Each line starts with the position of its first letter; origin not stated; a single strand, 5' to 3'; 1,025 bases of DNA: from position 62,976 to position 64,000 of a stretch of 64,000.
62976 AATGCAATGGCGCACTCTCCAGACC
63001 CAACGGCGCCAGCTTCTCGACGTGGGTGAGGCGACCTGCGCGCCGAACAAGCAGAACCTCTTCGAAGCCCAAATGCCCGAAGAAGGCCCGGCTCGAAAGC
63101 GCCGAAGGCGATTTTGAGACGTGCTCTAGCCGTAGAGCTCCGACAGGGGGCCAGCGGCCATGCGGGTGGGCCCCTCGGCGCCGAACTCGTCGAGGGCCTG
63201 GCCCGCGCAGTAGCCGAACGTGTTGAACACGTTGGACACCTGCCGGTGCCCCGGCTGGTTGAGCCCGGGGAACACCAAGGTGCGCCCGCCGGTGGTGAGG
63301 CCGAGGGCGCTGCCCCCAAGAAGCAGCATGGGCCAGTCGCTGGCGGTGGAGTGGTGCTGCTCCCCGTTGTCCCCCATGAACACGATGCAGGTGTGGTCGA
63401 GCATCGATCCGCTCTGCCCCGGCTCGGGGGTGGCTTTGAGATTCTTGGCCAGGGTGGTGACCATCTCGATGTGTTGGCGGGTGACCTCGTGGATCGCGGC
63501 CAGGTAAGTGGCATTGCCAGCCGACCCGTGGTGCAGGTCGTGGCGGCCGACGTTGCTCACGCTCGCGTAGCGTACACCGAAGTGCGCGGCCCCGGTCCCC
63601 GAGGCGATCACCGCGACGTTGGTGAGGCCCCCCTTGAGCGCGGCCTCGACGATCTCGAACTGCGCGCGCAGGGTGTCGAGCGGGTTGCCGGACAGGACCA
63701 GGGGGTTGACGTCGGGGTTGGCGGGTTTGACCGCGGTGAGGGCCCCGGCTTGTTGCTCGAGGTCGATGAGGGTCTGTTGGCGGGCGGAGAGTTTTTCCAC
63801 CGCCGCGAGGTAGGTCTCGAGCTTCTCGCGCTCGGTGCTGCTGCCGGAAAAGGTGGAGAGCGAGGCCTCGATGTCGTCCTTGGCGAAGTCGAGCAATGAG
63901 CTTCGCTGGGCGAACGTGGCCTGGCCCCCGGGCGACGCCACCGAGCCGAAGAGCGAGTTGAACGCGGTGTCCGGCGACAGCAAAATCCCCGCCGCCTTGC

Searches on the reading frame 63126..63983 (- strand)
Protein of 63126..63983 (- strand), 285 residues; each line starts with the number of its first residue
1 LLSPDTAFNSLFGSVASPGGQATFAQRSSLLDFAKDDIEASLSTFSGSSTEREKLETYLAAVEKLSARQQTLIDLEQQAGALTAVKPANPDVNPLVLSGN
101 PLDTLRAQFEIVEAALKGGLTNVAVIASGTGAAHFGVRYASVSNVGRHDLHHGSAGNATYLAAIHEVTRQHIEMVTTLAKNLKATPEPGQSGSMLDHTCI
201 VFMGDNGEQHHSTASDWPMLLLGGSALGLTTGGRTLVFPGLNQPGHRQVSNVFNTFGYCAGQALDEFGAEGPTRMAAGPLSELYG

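Call 32: search_protein_families(library=pfam, proteins=[window:63126-63983:-], max_evalue=0.001)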
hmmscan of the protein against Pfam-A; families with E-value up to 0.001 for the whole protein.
window:63126-63983:- (285 aa): 1 family
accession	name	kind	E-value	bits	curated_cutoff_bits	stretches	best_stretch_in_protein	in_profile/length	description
PF07586.16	HXXSHH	-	4.5e-20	72.9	30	1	3-175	135-306/307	Protein of unknown function (DUF1552)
